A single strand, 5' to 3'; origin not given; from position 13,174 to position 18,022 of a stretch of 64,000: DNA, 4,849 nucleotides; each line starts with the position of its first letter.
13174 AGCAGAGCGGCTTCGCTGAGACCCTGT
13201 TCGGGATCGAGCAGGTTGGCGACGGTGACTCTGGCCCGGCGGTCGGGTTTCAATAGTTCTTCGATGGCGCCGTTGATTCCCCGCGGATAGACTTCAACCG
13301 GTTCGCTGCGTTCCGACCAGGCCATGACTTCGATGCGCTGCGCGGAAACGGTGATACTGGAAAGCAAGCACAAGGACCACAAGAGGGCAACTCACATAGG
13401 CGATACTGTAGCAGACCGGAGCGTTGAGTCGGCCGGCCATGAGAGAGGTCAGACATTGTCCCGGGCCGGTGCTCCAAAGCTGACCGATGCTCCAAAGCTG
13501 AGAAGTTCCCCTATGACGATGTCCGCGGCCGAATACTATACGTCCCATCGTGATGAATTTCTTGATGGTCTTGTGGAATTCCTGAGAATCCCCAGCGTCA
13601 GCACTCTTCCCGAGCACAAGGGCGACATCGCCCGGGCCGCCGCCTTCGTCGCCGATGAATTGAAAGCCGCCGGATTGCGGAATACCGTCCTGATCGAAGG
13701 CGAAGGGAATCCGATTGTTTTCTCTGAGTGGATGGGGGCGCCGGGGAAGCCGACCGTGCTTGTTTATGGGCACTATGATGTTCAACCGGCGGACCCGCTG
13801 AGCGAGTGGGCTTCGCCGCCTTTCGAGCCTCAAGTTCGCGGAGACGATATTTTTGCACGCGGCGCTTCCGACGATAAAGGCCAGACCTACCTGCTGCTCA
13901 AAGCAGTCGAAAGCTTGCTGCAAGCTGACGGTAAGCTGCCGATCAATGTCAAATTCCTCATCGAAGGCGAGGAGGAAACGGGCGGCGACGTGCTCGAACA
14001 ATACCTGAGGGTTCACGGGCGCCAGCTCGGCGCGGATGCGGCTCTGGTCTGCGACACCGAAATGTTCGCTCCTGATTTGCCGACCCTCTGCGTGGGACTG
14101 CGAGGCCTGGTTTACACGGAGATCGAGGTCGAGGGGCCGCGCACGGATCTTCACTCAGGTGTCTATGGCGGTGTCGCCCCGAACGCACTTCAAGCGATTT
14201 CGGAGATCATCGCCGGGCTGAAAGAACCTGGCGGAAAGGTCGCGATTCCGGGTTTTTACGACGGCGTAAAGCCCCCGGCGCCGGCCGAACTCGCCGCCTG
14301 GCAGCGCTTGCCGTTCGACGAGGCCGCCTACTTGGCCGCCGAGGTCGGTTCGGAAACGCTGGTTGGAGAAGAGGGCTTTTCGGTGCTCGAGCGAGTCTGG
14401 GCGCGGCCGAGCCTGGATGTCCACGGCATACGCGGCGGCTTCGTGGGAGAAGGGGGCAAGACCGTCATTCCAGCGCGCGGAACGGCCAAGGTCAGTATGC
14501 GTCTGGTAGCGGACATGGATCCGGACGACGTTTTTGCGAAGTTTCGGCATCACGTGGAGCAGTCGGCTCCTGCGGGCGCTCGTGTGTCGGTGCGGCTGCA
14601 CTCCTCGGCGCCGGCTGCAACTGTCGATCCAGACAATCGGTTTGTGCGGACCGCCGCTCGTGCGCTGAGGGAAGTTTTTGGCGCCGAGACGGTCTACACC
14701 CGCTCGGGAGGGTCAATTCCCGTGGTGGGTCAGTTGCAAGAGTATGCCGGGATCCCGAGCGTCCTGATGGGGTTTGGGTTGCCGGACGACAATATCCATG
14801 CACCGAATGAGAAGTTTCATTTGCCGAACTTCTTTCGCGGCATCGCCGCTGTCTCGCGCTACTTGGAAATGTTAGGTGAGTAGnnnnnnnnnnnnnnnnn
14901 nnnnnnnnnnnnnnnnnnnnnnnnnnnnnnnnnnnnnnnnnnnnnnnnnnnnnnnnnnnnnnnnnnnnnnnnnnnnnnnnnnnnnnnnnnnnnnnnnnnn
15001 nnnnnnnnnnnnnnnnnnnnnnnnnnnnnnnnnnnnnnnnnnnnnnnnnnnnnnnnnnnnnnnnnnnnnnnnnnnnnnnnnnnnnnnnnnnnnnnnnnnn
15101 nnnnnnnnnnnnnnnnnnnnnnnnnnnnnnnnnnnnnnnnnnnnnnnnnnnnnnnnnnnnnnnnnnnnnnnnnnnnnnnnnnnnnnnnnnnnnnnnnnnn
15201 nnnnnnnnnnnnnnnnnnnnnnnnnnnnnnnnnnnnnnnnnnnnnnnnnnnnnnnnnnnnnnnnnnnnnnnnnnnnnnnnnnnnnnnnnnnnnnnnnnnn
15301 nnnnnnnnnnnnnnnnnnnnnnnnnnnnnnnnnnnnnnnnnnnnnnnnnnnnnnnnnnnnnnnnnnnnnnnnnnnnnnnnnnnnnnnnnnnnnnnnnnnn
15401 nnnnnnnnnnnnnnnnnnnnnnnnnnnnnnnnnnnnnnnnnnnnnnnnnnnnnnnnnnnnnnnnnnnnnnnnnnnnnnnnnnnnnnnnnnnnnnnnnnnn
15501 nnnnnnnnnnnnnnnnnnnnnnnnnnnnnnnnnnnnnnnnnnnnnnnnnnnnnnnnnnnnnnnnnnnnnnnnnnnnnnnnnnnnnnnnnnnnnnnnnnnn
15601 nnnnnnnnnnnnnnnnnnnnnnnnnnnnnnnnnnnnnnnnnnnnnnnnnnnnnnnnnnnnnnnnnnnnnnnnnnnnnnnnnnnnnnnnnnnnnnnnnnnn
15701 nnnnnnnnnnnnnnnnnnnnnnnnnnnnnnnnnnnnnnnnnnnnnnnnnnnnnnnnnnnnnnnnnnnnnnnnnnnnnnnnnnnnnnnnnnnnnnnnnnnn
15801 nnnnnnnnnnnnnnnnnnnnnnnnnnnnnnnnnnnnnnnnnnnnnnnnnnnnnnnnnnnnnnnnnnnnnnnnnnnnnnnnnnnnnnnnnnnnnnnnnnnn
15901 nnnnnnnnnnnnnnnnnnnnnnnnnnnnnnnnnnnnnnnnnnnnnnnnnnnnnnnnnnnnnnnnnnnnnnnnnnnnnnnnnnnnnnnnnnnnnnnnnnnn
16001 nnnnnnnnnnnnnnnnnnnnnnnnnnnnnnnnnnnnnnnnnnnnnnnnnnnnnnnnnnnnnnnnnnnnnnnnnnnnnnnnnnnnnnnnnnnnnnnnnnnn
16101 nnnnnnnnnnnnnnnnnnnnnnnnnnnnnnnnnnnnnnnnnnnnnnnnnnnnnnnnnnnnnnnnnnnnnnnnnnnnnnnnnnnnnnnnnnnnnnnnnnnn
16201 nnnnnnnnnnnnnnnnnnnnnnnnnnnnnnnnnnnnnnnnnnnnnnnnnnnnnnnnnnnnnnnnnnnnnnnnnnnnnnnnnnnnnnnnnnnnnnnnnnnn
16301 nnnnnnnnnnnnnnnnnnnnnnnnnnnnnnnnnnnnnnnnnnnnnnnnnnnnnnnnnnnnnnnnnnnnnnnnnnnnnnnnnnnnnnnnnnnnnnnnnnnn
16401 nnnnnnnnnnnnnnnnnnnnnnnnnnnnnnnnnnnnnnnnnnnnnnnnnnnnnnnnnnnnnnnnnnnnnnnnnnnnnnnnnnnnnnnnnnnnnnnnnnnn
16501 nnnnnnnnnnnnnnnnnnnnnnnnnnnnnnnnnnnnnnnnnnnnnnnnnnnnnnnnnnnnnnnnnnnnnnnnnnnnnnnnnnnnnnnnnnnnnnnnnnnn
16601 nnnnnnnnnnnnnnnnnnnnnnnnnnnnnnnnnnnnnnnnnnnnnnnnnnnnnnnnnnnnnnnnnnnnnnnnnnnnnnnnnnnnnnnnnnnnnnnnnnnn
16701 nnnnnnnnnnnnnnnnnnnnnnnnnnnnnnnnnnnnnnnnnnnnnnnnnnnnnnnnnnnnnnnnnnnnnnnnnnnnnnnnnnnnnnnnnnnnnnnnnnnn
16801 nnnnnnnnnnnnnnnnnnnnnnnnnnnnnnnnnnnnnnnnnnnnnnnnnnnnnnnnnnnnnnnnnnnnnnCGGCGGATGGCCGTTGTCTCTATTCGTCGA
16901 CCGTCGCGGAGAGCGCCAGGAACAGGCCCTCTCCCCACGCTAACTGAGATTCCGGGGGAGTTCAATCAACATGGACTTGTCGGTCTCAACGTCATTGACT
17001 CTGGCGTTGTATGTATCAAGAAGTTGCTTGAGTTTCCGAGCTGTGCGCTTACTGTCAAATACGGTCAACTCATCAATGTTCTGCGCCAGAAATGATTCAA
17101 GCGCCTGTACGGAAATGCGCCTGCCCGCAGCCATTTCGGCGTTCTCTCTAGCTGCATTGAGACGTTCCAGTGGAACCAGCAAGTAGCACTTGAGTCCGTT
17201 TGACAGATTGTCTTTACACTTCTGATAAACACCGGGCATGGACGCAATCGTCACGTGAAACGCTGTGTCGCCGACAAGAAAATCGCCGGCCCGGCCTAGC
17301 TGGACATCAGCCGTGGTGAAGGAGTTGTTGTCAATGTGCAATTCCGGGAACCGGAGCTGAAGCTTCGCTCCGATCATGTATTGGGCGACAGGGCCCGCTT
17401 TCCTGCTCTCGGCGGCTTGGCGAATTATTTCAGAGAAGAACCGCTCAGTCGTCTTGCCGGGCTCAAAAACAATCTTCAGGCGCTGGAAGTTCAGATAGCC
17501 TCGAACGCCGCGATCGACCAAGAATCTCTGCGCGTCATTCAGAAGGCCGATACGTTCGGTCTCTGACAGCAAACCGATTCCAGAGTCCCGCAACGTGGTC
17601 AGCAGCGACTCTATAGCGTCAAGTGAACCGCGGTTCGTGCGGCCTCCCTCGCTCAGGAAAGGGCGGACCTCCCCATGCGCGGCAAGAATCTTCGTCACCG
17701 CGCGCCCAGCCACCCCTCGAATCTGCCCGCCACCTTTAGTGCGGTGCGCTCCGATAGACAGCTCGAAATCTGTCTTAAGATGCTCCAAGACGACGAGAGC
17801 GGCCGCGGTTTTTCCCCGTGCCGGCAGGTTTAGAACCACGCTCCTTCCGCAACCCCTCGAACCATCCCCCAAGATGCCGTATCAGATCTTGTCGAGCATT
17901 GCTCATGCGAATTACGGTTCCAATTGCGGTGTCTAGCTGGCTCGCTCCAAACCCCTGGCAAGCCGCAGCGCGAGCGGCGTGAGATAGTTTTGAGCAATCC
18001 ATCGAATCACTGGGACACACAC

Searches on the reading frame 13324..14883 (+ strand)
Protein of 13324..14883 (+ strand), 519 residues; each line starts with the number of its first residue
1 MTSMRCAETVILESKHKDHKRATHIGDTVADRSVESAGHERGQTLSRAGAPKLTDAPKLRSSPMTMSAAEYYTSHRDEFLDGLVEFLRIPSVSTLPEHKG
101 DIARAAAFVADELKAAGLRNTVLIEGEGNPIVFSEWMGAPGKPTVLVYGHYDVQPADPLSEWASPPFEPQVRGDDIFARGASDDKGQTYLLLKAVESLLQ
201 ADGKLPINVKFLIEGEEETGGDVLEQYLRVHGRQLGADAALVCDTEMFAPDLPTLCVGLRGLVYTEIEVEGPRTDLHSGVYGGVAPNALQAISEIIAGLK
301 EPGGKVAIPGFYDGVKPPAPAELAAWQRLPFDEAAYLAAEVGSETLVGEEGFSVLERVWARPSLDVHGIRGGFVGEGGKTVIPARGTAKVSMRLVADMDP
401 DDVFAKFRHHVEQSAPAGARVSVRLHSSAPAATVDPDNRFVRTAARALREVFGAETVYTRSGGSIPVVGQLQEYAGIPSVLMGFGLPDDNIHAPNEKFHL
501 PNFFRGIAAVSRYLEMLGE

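Call 56: search_protein_families(library=pfam, proteins=[window:13324-14883:+], max_evalue=0.00001)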
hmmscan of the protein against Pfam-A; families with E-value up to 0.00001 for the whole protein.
window:13324-14883:+ (519 aa): 2 families
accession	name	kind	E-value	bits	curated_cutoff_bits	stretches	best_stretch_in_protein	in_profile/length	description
PF01546.33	Peptidase_M20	-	1.8e-32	113.4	24.6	1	146-515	1-205/206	Peptidase family M20/M25/M40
PF07687.19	M20_dimer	-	1.2e-14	54.5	21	1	257-417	1-105/107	Peptidase dimerisation domain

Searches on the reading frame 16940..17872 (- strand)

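Call 57: search_protein_families(library=pfam, proteins=[window:16940-17872:-], max_evalue=0.00001)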
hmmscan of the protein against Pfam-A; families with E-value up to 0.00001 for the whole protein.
window:16940-17872:- (310 aa): 1 family
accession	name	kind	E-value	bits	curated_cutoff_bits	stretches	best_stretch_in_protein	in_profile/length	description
PF16280.10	DUF4928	-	7.8e-86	288.6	25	1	23-304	18-306/306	Domain of unknown function (DUF4928)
